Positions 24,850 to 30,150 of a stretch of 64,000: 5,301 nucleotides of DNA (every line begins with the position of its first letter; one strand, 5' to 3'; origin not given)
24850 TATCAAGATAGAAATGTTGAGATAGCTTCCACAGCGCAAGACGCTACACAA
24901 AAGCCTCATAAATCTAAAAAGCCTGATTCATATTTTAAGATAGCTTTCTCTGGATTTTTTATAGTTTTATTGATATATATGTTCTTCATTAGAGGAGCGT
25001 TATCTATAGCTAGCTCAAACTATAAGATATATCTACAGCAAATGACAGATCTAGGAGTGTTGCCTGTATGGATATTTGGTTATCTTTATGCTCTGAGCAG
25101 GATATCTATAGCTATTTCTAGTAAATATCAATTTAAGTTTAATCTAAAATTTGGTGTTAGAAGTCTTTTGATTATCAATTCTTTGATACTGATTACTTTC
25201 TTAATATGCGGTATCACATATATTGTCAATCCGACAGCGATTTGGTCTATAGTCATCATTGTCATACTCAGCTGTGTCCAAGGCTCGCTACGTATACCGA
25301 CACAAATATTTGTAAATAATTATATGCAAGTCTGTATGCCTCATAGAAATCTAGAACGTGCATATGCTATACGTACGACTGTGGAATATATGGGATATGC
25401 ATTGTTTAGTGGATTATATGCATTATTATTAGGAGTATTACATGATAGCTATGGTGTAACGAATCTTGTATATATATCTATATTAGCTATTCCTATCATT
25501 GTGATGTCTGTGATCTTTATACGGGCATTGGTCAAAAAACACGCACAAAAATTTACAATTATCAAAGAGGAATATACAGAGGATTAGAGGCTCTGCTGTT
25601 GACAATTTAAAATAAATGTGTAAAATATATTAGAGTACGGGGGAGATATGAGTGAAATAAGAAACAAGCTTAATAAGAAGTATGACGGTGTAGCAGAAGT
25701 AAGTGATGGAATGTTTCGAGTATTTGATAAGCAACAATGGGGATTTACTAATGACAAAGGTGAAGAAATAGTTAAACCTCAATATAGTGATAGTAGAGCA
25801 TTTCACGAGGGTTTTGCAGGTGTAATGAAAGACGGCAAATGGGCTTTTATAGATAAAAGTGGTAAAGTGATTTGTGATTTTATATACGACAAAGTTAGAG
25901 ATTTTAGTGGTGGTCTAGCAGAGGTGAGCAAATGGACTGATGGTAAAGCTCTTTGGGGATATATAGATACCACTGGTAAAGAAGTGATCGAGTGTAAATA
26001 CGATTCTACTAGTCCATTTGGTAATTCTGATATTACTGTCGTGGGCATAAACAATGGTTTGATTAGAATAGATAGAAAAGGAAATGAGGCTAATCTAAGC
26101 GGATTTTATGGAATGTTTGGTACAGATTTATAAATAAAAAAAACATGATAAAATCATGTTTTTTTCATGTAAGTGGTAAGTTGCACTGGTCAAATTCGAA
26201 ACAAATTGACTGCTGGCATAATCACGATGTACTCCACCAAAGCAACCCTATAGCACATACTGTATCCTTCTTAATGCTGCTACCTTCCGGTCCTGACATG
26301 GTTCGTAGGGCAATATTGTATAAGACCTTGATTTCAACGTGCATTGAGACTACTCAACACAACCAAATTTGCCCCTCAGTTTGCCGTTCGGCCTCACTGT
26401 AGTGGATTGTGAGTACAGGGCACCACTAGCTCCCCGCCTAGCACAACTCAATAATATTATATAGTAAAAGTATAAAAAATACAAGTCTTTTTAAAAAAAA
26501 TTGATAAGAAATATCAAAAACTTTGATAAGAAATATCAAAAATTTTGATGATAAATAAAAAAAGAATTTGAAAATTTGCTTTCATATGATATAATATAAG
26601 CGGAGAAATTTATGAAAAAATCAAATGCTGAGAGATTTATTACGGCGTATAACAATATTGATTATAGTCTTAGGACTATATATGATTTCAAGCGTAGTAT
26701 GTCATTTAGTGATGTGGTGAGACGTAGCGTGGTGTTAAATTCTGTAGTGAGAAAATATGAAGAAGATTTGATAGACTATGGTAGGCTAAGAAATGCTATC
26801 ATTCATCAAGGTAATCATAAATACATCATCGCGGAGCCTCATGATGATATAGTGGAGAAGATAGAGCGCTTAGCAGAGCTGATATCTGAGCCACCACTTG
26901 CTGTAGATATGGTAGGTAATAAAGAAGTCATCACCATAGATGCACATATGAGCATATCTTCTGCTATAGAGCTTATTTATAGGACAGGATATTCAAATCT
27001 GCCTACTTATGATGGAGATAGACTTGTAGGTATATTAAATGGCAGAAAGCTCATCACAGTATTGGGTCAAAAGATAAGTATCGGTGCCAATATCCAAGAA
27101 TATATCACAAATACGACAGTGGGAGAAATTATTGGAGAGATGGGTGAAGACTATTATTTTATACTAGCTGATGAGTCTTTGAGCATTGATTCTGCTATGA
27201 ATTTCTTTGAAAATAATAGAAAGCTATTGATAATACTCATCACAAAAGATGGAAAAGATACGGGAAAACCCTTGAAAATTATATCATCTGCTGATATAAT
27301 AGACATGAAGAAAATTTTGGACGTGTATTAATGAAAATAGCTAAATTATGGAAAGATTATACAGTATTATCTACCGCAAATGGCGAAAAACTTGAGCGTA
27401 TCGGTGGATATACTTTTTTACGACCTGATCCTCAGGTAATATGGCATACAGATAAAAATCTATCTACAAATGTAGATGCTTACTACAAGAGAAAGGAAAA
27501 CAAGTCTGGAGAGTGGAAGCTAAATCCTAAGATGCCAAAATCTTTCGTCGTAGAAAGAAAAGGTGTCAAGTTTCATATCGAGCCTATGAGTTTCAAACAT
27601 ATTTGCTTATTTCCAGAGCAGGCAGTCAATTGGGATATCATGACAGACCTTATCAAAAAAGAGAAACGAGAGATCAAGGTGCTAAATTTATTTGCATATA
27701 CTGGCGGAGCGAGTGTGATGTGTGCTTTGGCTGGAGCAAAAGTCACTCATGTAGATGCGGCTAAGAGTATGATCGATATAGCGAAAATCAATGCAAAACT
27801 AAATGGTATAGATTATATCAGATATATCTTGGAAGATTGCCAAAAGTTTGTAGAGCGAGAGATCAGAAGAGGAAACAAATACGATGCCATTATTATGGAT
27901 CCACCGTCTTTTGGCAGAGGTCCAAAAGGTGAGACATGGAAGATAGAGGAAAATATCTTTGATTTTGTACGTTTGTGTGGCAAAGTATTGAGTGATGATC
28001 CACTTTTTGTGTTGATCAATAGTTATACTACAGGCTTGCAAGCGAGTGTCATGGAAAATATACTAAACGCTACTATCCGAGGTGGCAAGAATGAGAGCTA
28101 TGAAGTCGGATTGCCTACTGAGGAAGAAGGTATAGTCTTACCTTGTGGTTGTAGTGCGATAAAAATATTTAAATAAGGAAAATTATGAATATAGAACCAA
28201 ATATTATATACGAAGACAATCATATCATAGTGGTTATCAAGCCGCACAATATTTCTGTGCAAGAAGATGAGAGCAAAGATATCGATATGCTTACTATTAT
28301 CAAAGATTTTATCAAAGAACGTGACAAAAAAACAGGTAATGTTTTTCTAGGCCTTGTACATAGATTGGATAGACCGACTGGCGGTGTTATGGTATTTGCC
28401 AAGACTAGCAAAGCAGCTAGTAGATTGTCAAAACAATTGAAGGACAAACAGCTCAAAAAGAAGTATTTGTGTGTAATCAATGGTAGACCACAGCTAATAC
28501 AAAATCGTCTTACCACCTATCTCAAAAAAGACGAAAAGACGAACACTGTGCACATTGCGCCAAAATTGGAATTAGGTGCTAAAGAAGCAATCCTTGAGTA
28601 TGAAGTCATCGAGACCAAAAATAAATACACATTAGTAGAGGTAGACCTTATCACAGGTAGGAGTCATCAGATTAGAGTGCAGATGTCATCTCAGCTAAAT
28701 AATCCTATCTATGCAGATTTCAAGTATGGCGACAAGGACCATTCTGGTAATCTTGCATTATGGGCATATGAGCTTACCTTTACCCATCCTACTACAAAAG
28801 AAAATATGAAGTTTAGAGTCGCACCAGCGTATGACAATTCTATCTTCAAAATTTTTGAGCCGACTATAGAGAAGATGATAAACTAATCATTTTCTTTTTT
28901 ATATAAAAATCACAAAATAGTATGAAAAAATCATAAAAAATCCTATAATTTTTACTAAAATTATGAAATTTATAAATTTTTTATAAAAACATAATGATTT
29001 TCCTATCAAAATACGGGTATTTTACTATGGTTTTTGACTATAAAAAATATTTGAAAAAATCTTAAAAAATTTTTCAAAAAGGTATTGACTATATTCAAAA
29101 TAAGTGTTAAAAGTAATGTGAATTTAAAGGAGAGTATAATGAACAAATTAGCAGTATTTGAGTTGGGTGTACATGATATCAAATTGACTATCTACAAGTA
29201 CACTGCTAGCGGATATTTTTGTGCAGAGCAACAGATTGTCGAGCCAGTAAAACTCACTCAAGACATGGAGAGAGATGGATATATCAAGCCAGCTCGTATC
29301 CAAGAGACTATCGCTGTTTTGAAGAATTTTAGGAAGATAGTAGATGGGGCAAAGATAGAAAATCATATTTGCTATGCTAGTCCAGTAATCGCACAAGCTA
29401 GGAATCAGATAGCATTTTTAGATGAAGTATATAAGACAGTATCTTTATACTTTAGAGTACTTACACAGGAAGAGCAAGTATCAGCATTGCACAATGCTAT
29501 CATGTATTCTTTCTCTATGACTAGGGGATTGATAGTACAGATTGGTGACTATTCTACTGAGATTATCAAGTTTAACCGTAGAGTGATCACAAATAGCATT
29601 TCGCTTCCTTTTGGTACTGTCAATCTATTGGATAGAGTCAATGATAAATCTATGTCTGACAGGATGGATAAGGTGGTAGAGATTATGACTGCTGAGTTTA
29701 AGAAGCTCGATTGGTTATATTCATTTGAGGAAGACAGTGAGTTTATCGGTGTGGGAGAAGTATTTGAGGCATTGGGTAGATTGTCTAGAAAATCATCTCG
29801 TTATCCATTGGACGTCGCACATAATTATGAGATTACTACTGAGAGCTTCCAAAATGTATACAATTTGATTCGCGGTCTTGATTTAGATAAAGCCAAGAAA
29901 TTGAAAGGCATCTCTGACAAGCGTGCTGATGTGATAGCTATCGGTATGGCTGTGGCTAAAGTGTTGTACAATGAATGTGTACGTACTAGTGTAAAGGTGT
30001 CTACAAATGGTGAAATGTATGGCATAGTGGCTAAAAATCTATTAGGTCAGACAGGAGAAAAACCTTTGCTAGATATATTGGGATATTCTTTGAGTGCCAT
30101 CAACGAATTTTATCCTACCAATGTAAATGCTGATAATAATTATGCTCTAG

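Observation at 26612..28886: Operon coupling a HEPN-like/CBS fusion protein to an RNA methyltransferase and a pseudouridine synthase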

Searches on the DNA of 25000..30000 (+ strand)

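Call 21: search_rna_families(source=window, start=25000, end=30000, threshold=evalue, max_evalue=0.1)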
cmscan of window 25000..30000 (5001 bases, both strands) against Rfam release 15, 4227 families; matches with E-value up to 0.1: 1.
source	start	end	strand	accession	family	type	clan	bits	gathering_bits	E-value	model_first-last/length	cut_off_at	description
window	26181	26446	-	RF01854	Bacteria_large_SRP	Gene;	CL00003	150.2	60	4.2e-25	1-256/256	no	Bacterial large signal recognition particle RNA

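Call 97: search_rna_families(sources=[L067, L068, L072, L073, L078, L080, L144, L157, L205, L091, L095, L145, L004, L051], threshold=gathering)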
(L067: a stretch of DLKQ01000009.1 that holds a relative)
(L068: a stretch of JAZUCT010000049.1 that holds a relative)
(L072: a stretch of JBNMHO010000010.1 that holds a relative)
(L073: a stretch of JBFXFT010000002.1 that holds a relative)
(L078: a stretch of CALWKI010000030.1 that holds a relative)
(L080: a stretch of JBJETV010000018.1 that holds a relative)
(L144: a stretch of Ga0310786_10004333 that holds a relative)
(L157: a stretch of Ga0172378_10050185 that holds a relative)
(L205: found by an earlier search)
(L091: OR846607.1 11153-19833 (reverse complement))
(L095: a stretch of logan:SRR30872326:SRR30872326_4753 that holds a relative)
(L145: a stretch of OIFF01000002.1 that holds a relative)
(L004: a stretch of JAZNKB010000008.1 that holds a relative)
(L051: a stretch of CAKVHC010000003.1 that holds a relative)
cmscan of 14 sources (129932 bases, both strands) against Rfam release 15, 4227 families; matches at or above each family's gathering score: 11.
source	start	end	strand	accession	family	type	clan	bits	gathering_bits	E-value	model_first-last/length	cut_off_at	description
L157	2708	2971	+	RF01854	Bacteria_large_SRP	Gene;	CL00003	163.7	60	2.6e-26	1-256/256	no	Bacterial large signal recognition particle RNA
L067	5606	5869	-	RF01854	Bacteria_large_SRP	Gene;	CL00003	160.3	60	1.2e-25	1-256/256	no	Bacterial large signal recognition particle RNA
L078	3756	4021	-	RF01854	Bacteria_large_SRP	Gene;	CL00003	158.8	60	2.3e-25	1-256/256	no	Bacterial large signal recognition particle RNA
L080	5492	5757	-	RF01854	Bacteria_large_SRP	Gene;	CL00003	155.6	60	1e-24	1-256/256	no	Bacterial large signal recognition particle RNA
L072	5454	5719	-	RF01854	Bacteria_large_SRP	Gene;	CL00003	152.4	60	4.2e-24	1-256/256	no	Bacterial large signal recognition particle RNA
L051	5607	5870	-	RF01854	Bacteria_large_SRP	Gene;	CL00003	144.5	60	1.4e-22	1-256/256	no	Bacterial large signal recognition particle RNA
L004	4516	4781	-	RF01854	Bacteria_large_SRP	Gene;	CL00003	142.3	60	3.9e-22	1-256/256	no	Bacterial large signal recognition particle RNA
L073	5606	5871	-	RF01854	Bacteria_large_SRP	Gene;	CL00003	140.2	60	9.8e-22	1-256/256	no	Bacterial large signal recognition particle RNA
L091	6124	6283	+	RF00515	PyrR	Cis-reg;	-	56.8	54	7.6e-05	1-115/115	no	PyrR binding site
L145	11189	11348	+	RF00515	PyrR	Cis-reg;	-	56.8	54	7.6e-05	1-115/115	no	PyrR binding site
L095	3120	3239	+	RF00515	PyrR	Cis-reg;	-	55.4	54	0.00014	1-115/115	no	PyrR binding site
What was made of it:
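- The SRP RNA gene lies divergently upstream in 8 of the 9 Christensenellales loci scanned, seven of them ileS-type (call 97).
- Tried and rejected: No T-box was detected (call 97).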

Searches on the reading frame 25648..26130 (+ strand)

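Call 3: search_protein_families(library=pfam, proteins=[window:25648-26130:+], max_evalue=1)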
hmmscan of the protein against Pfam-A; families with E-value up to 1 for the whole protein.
window:25648-26130:+ (161 aa): 1 family
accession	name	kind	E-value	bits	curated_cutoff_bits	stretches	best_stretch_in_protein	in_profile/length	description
PF14903.11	WG_beta_rep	-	1.1e-33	115.4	25.6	3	31-65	1-35/35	WG containing repeat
